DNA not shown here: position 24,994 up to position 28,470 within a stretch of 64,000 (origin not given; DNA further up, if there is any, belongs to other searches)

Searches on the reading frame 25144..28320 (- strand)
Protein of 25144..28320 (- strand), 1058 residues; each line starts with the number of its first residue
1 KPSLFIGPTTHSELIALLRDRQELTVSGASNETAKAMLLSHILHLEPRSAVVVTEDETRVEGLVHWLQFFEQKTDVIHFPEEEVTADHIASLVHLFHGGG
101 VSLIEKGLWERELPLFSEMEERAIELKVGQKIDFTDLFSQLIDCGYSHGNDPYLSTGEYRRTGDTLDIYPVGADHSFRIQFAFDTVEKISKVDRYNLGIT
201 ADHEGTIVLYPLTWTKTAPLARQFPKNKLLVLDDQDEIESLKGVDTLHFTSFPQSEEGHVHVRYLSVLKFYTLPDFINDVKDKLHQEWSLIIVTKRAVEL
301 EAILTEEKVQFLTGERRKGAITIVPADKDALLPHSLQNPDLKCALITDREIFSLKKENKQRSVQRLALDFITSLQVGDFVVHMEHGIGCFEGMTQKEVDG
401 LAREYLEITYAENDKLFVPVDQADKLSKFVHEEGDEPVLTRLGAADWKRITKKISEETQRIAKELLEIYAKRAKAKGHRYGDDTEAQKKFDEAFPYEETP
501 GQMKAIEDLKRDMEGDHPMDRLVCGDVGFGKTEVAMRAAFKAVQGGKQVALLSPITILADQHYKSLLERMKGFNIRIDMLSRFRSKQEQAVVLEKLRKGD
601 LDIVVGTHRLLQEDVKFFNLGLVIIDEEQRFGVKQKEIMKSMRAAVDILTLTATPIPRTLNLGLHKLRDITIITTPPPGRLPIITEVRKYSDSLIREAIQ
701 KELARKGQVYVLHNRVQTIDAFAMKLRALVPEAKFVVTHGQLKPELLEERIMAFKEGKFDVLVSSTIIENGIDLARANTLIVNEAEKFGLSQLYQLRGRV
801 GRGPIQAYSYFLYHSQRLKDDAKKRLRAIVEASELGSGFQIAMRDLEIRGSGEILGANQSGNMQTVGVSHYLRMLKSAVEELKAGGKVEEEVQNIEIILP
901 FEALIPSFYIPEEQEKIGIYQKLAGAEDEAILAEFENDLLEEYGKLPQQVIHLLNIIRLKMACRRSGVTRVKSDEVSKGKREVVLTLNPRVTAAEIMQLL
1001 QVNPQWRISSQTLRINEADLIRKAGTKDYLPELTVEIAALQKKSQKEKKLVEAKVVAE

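Call 124: search_protein_families(library=pfam, proteins=[window:25144-28320:-], max_evalue=0.001)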
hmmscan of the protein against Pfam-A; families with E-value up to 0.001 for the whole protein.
window:25144-28320:- (1058 aa): 5 families
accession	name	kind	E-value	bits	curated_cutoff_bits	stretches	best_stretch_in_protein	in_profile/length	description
PF00270.35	DEAD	-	4.7e-25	88.7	26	1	499-660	1-164/167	DEAD/DEAH box helicase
PF02559.22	CarD_TRCF_RID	-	7.6e-21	74.4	23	1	374-430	1-57/57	CarD-like/TRCF RID domain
PF00271.37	Helicase_C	-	1.5e-20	73.9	23.5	1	698-802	5-108/110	Helicase conserved C-terminal domain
PF03461.20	TRCF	-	1.1e-19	71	25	1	899-974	1-76/95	TRCF domain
PF17757.6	UvrB_inter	-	3.8e-16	59.4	22.9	1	124-202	1-79/91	UvrB interaction domain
